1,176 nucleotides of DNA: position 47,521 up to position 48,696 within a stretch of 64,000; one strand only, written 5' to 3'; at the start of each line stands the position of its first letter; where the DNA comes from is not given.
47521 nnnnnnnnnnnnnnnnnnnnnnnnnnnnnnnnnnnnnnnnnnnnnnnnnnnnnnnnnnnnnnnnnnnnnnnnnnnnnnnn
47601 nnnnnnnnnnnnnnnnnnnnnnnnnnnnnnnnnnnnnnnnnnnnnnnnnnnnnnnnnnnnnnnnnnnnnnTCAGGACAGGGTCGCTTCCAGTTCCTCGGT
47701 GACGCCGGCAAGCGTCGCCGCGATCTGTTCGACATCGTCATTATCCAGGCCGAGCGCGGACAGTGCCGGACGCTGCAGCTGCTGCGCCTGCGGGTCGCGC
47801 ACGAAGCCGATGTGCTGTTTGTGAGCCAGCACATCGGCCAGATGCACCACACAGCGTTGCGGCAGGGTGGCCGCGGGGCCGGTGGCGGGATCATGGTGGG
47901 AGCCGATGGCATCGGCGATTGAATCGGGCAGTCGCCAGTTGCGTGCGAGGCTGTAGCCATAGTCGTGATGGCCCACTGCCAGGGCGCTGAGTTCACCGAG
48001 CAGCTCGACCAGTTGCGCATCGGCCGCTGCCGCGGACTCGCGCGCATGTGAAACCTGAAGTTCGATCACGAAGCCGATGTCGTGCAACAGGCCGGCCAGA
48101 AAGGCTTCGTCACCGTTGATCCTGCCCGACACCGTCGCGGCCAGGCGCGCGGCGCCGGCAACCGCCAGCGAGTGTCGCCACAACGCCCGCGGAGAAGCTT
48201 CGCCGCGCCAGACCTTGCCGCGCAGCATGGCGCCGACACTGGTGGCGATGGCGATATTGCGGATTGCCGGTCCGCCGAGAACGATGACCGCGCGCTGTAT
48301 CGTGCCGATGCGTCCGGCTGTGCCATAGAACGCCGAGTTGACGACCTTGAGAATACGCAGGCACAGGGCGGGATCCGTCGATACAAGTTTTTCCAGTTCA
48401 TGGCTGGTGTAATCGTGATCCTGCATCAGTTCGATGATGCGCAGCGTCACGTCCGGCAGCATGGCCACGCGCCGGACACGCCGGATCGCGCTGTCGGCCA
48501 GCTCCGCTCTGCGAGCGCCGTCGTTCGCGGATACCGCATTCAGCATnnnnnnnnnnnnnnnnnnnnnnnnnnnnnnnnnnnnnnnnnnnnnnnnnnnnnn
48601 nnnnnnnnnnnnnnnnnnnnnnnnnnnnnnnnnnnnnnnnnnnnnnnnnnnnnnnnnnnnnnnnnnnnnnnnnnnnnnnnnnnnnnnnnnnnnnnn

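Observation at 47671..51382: Consensus sigma-28 promoter with a tandemly repeated -35 element drives an HDOD / REC-GGDEF-EAL / HDOD operon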

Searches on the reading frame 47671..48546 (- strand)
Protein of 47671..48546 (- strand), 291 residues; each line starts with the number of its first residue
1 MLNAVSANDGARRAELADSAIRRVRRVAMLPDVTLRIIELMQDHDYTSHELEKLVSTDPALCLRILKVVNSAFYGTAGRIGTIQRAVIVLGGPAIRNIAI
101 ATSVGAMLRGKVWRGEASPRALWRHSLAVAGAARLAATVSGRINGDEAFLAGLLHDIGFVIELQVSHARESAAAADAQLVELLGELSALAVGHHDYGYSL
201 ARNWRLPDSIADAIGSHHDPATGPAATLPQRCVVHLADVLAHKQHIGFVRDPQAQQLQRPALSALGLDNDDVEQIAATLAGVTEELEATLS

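Call 6: search_protein_families(library=pfam, proteins=[window:47671-48546:-])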
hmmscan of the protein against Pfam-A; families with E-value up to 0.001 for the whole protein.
window:47671-48546:- (291 aa): 2 families
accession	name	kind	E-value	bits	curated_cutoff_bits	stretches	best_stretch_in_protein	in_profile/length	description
PF08668.18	HDOD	-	1.1e-44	152.8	22.9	1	29-220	3-196/196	HDOD domain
PF01966.28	HD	-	4.6e-11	43.5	22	1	123-241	2-114/116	HD domain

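Call 50: search_solved_structures(query=window:47671-48546:-, max_evalue=0.001)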
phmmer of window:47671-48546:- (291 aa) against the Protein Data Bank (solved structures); distinct sequences matched with E-value up to 0.001: 8.
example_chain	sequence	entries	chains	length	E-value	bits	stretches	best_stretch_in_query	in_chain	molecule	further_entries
3hc1_A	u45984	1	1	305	3.5e-25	92.2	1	5-249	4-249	uncharacterized HDOD domain protein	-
3m1t_A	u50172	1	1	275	3.4e-16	62.8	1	21-222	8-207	Putative phosphohydrolase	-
3p3q_A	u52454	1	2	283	3.3e-15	59.5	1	35-224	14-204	MmoQ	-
3ljx_A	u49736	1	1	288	5.7e-15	58.7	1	35-227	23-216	MmoQ Response regulator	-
9qzk_A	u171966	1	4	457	8.9e-14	54.8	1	21-229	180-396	HDOD domain-containing protein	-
3mem_A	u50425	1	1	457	1.2e-12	51.2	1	27-224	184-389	Putative signal transduction protein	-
3i7a_A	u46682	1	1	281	6.5e-09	38.9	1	28-168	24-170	Putative metal-dependent phosphohydrolase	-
1vqr_A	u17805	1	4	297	2.1e-05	27.4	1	21-105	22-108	hypothetical protein Cj0248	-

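Call 55: find_homologous_proteins(query=window:47671-48546:-, max_evalue=1e-20)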
Query window:47671-48546:- (291 aa): 526 proteins with E <= 1e-20 among 8000 candidates; the best 120 are listed.
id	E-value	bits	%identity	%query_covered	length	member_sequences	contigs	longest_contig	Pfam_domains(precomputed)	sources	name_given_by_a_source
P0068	5.6e-182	621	100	100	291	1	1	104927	PF08668.19,PF01966.29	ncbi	-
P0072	1.6e-77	279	43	73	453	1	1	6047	PF08668.19,PF01966.29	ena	-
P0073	1.0e-67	247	48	90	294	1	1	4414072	PF08668.19,PF01966.29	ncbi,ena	-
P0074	9.8e-66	240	48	90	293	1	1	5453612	PF08668.19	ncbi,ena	-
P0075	6.5e-60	221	40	93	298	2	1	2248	PF08668.19,PF01966.29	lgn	-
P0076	1.1e-57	214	41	95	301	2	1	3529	PF08668.19,PF01966.29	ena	-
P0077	2.2e-57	213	40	96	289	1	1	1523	PF08668.19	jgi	-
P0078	2.4e-57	212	41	99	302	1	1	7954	PF08668.19,PF01966.29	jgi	jgi:putative nucleotidyltransferase with HDIG domain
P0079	1.2e-56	210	41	96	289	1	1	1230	PF08668.19,PF01966.29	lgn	-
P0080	1.8e-56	210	40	96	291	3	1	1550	PF08668.19,PF01966.29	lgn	-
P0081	2.4e-56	209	42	88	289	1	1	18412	PF08668.19,PF01966.29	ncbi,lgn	-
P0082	3.0e-56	209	40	96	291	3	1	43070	PF08668.19,PF01966.29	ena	-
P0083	3.4e-56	209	42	96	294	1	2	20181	PF08668.19,PF01966.29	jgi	-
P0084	3.5e-56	209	41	100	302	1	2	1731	PF08668.19,PF01966.29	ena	-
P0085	5.0e-56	208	41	96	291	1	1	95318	PF08668.19,PF01966.29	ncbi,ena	-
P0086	1.4e-55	207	40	96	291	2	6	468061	PF08668.19,PF01966.29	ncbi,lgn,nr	ncbi:MAG: HDOD domain-containing protein [Phycisphaerales bacterium]|nr:HDOD domain-containing prote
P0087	1.4e-55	207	41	97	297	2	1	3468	PF08668.19,PF01966.29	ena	-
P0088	1.8e-55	206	40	91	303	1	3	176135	PF08668.19,PF01966.29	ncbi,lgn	-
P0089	2.9e-55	206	39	96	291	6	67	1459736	PF08668.19,PF01966.29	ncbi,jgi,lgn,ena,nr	ncbi:MAG: HDOD domain-containing protein [Phycisphaerales bacterium]|nr:HDOD domain-containing prote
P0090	3.3e-55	206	42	91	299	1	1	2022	PF08668.19,PF01966.29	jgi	jgi:putative nucleotidyltransferase with HDIG domain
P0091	4.1e-55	205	40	96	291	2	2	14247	PF08668.19,PF01966.29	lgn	-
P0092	4.5e-55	205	41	96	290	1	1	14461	PF08668.19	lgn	-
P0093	5.1e-55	205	39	98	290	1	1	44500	PF08668.19,PF01966.29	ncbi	-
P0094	9.8e-55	204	39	95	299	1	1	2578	PF08668.19,PF01966.29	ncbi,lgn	-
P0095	1.3e-54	204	39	94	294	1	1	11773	PF08668.19,PF01966.29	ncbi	-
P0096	2.0e-54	203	42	91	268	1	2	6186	PF08668.19,PF01966.29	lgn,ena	-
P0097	2.2e-54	203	38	96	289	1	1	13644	PF08668.19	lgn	-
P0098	2.6e-54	203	44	83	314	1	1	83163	PF08668.19,PF01966.29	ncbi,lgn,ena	ncbi:MAG TPA: HDOD domain-containing protein [Gammaproteobacteria bacterium]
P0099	3.3e-54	202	38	96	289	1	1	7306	PF08668.19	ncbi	ncbi:MAG: HDOD domain-containing protein [Planctomycetota bacterium]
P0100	4.1e-54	202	41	96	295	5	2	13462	PF08668.19,PF01966.29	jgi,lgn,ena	jgi:HD-like signal output (HDOD) protein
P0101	6.1e-54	201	40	96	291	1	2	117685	PF08668.19,PF01966.29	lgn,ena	-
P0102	7.0e-54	201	43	93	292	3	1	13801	PF08668.19,PF01966.29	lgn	-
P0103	7.2e-54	201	38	100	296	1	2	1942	PF08668.19,PF01966.29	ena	-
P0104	7.8e-54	201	39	96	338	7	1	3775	PF08668.19,PF01966.29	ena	-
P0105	8.2e-54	201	40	96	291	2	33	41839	PF08668.19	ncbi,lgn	-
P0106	1.3e-53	200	39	96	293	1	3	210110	PF08668.19,PF01966.29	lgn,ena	-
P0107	1.4e-53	200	39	98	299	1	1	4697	PF08668.19,PF01966.29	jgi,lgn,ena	-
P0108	1.9e-53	200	40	93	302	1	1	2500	PF08668.19,PF01966.29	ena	-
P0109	2.0e-53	200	41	92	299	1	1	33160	PF08668.19,PF01966.29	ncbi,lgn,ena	-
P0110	2.3e-53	199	39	97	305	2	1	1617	PF08668.19,PF01966.29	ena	-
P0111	3.0e-53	199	39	100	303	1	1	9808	PF08668.19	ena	-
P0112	3.2e-53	199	39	96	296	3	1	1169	PF08668.19,PF01966.29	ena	-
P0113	4.2e-53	199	38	97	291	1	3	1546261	PF08668.19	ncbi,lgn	ncbi:MAG: HDOD domain-containing protein [Phycisphaerales bacterium]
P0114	4.3e-53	199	41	93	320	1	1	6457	PF08668.19,PF01966.29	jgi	jgi:HD-like signal output (HDOD) protein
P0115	5.2e-53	198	38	96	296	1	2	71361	PF08668.19,PF01966.29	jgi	-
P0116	7.7e-53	198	38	99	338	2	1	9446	PF08668.19,PF01966.29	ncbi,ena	-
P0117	7.8e-53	198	41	90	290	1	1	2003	PF08668.19,PF01966.29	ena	-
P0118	8.8e-53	198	41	93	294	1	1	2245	PF08668.19,PF01966.29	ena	-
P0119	8.9e-53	198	40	92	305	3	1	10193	PF08668.19,PF01966.29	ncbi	ncbi:MAG: HDOD domain-containing protein [Planctomycetota bacterium]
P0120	9.8e-53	197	38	97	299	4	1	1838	PF08668.19,PF01966.29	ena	-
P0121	1.1e-52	197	40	96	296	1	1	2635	PF08668.19,PF01966.29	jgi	-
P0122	1.2e-52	197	39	96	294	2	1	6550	PF08668.19,PF01966.29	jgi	-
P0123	1.4e-52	197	38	97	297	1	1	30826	PF08668.19,PF01966.29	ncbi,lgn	ncbi:MAG: HDOD domain-containing protein [Phycisphaerales bacterium]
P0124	1.6e-52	197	39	98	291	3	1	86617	PF08668.19,PF01966.29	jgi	jgi:putative nucleotidyltransferase with HDIG domain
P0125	1.8e-52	197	40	95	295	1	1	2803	PF08668.19,PF01966.29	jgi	-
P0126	2.1e-52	196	39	95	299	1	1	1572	PF08668.19,PF01966.29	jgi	jgi:HD-like signal output (HDOD) protein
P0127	2.3e-52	196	40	96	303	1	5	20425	PF08668.19,PF01966.29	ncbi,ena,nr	ncbi:MAG: hypothetical protein CMJ18_08270 [Phycisphaeraceae bacterium]|nr:hypothetical protein [Phy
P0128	2.4e-52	196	39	93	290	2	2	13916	PF08668.19,PF01966.29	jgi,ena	-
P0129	3.8e-52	195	38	96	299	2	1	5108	PF08668.19,PF01966.29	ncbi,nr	ncbi:MAG: HDOD domain-containing protein [Phycisphaerales bacterium]|nr:HDOD domain-containing prote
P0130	3.9e-52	195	38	96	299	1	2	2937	PF08668.19,PF01966.29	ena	-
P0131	3.9e-52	195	38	93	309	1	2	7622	PF08668.19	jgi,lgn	jgi:HD-like signal output (HDOD) protein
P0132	4.0e-52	195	38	97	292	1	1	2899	PF08668.19,PF01966.29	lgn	-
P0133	4.1e-52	195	39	96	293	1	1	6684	PF08668.19,PF01966.29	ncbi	-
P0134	4.6e-52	195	40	93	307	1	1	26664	PF08668.19,PF01966.29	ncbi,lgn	-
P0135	5.1e-52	195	42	96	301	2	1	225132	PF08668.19,PF01966.29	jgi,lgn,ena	-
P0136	5.2e-52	195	37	97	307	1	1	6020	PF08668.19,PF01966.29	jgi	jgi:HD-like signal output (HDOD) protein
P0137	6.0e-52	195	38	94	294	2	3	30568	PF08668.19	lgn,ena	-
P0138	6.2e-52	195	37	99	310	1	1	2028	PF08668.19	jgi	-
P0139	8.2e-52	194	40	96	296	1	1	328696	PF08668.19,PF01966.29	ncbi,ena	-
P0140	8.3e-52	194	40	93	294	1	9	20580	PF08668.19,PF01966.29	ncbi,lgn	-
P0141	8.4e-52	194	39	95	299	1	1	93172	PF08668.19,PF01966.29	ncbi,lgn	-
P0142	9.8e-52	194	39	97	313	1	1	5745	PF08668.19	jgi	-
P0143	1.0e-51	194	39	98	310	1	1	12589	PF08668.19,PF01966.29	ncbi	ncbi:MAG: HDOD domain-containing protein [Planctomycetota bacterium]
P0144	1.1e-51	194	39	99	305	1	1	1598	PF08668.19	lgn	-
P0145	1.3e-51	194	39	91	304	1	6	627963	PF08668.19,PF01966.29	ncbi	-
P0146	1.3e-51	194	37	96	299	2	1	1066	PF08668.19,PF01966.29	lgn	-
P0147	1.4e-51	194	39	98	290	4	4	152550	PF08668.19,PF01966.29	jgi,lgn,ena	-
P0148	1.6e-51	193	39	95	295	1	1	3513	PF08668.19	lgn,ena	-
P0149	1.6e-51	193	39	95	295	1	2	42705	PF08668.19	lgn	-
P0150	1.6e-51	193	38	99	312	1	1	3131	PF08668.19,PF01966.29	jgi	jgi:putative nucleotidyltransferase with HDIG domain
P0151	1.6e-51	193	38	97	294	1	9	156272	PF08668.19,PF01966.29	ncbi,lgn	-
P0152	1.6e-51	193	37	98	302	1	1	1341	PF08668.19,PF01966.29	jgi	jgi:HD-like signal output (HDOD) protein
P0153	1.6e-51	193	38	93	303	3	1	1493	PF08668.19,PF01966.29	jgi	jgi:HD-like signal output (HDOD) protein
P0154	1.7e-51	193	40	94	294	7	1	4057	PF08668.19,PF01966.29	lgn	-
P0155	1.8e-51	193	38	94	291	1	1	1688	PF08668.19,PF01966.29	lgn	-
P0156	2.0e-51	193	38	95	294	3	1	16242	PF08668.19,PF01966.29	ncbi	-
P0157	2.1e-51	193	39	98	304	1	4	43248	PF08668.19,PF01966.29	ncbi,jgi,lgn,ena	-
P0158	2.2e-51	193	38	91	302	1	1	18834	PF08668.19,PF01966.29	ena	-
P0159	2.5e-51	193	39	93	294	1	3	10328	PF08668.19,PF01966.29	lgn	-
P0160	2.7e-51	193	39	81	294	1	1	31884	PF08668.19,PF01966.29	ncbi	-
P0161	2.7e-51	193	37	98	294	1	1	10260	PF08668.19,PF01966.29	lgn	-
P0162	2.8e-51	193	39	95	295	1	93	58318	PF08668.19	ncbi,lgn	-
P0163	2.8e-51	193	39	95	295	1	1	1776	PF08668.19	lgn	-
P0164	3.3e-51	192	38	94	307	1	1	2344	PF08668.19,PF01966.29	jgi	jgi:HD-like signal output (HDOD) protein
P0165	4.6e-51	192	37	96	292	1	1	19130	PF08668.19,PF01966.29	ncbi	ncbi:MAG: HDOD domain-containing protein [Phycisphaerales bacterium]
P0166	4.7e-51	192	37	96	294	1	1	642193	PF08668.19,PF01966.29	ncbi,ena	-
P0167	5.1e-51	192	39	95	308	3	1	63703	PF08668.19,PF01966.29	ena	-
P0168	5.8e-51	192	39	98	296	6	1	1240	PF08668.19,PF01966.29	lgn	-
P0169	6.0e-51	192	37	97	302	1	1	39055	PF08668.19,PF01966.29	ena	-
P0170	8.0e-51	191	37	98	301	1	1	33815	PF08668.19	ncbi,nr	ncbi:MAG: HDOD domain-containing protein [Phycisphaeraceae bacterium]|nr:HDOD domain-containing prot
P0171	8.2e-51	191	38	96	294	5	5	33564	PF08668.19,PF01966.29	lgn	-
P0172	8.7e-51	191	39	98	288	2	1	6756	PF08668.19,PF01966.29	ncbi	-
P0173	8.8e-51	191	39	95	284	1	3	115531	PF08668.19,PF01966.29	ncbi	ncbi:MAG: HDOD domain-containing protein [Phycisphaeraceae bacterium]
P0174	9.1e-51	191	38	96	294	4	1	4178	PF08668.19,PF01966.29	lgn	-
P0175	9.5e-51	191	40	93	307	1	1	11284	PF08668.19,PF01966.29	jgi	jgi:HD-like signal output (HDOD) protein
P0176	9.7e-51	191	38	98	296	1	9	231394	PF08668.19,PF01966.29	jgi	jgi:putative nucleotidyltransferase with HDIG domain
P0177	1.0e-50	191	38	95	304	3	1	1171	PF08668.19,PF01966.29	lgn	-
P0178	1.1e-50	191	36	95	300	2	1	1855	PF08668.19,PF01966.29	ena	-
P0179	1.3e-50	190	37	96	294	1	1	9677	PF08668.19,PF01966.29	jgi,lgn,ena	-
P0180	1.4e-50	190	41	94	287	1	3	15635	PF08668.19,PF01966.29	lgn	-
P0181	1.5e-50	190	37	96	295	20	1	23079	PF08668.19,PF01966.29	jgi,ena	-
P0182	1.6e-50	190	38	96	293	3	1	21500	PF08668.19,PF01966.29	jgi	jgi:HD-like signal output (HDOD) protein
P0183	1.6e-50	190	38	98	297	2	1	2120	PF08668.19,PF01966.29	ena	-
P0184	1.6e-50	190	37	99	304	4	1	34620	PF08668.19,PF01966.29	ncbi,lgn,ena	-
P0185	1.6e-50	190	38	98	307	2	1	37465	PF08668.19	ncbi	-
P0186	1.6e-50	190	38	97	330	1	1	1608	PF08668.19,PF01966.29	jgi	jgi:putative nucleotidyltransferase with HDIG domain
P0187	1.6e-50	190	43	80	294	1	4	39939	PF08668.19,PF01966.29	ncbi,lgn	-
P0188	1.7e-50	190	36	99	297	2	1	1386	PF08668.19,PF01966.29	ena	-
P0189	1.7e-50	190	38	93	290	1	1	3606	PF08668.19,PF01966.29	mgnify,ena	mgnify:CR=1 FL=1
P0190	1.8e-50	190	41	99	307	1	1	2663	PF08668.19,PF01966.29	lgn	-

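Call 56: find_encoding_contigs(protein=P0074, flank=9000, max_places=2)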
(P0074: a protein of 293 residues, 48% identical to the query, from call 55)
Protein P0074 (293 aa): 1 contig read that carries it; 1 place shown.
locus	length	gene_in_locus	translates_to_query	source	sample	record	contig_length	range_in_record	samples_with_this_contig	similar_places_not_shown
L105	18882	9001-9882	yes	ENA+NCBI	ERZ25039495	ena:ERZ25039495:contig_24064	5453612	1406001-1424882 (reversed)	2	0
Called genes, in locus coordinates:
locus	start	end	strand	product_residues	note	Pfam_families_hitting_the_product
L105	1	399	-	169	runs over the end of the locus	-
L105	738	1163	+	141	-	-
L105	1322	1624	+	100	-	-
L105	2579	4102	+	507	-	PF07690:MFS_1, PF00854:PTR2, PF07690:MFS_1 (weak)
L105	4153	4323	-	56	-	PF13513:HEAT_EZ (faint), PF13646:HEAT_2 (weak)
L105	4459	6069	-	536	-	PF00501:AMP-binding, PF13193:AMP-binding_C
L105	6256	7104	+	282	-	PF08668:HDOD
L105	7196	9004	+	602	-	PF00072:Response_reg, PF00990:GGDEF, PF00563:EAL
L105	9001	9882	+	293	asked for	PF08668:HDOD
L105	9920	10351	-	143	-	PF10975:DUF2802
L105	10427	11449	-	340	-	PF13677:MotB_plug, PF00691:OmpA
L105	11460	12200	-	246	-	PF01618:MotA_ExbB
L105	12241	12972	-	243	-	PF04542:Sigma70_r2, PF04539:Sigma70_r3 (weak), PF04545:Sigma70_r4, PF08281:Sigma70_r4_2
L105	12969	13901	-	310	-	PF10609:ParA, PF13614:AAA_31, PF00142:Fer4_NifH (faint), PF01656:CbiA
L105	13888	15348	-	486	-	PF13401:AAA_22 (weak), PF00448:SRP54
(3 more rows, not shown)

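Call 57: find_encoding_contigs(protein=P0089, flank=5000, max_places=2)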
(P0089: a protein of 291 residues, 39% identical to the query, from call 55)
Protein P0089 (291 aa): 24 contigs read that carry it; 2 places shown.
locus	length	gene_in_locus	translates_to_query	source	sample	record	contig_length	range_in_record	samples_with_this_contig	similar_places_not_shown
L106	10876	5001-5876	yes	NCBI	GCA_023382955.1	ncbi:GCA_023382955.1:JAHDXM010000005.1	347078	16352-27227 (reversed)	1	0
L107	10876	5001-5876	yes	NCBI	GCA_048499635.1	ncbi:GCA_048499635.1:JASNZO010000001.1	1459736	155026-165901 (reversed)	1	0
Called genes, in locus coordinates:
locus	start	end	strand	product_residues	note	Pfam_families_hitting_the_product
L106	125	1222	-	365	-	PF01926:MMR_HSR1, PF02421:FeoB_N, PF06071:YchF-GTPase_C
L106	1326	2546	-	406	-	-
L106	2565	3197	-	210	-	PF07638:Sigma70_ECF (faint), PF04542:Sigma70_r2, PF08281:Sigma70_r4_2, PF04545:Sigma70_r4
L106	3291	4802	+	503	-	PF00206:Lyase_1, PF10397:ADSL_C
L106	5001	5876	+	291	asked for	PF08668:HDOD, PF01966:HD (weak)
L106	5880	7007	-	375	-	-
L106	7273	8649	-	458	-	-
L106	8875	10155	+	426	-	PF00884:Sulfatase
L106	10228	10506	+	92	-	-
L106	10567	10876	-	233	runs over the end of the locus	PF00005:ABC_tran, PF02463:SMC_N (faint)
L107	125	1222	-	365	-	PF01926:MMR_HSR1, PF02421:FeoB_N, PF06071:YchF-GTPase_C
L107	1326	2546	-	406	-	-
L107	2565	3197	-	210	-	PF07638:Sigma70_ECF (faint), PF04542:Sigma70_r2, PF08281:Sigma70_r4_2, PF04545:Sigma70_r4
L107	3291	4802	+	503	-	PF00206:Lyase_1, PF10397:ADSL_C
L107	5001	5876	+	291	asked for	PF08668:HDOD, PF01966:HD (weak)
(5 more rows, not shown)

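Call 65: search_protein_families(library=ncbifam, proteins=[window:47671-48546:-], max_evalue=0.00001)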
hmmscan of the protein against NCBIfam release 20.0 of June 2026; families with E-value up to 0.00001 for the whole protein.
window:47671-48546:- (291 aa): 1 family
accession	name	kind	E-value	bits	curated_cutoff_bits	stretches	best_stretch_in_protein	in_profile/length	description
TIGR00277.1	HDIG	domain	6.3e-08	32.4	27.6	1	123-219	6-83/84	HDIG domain-containing metalloprotein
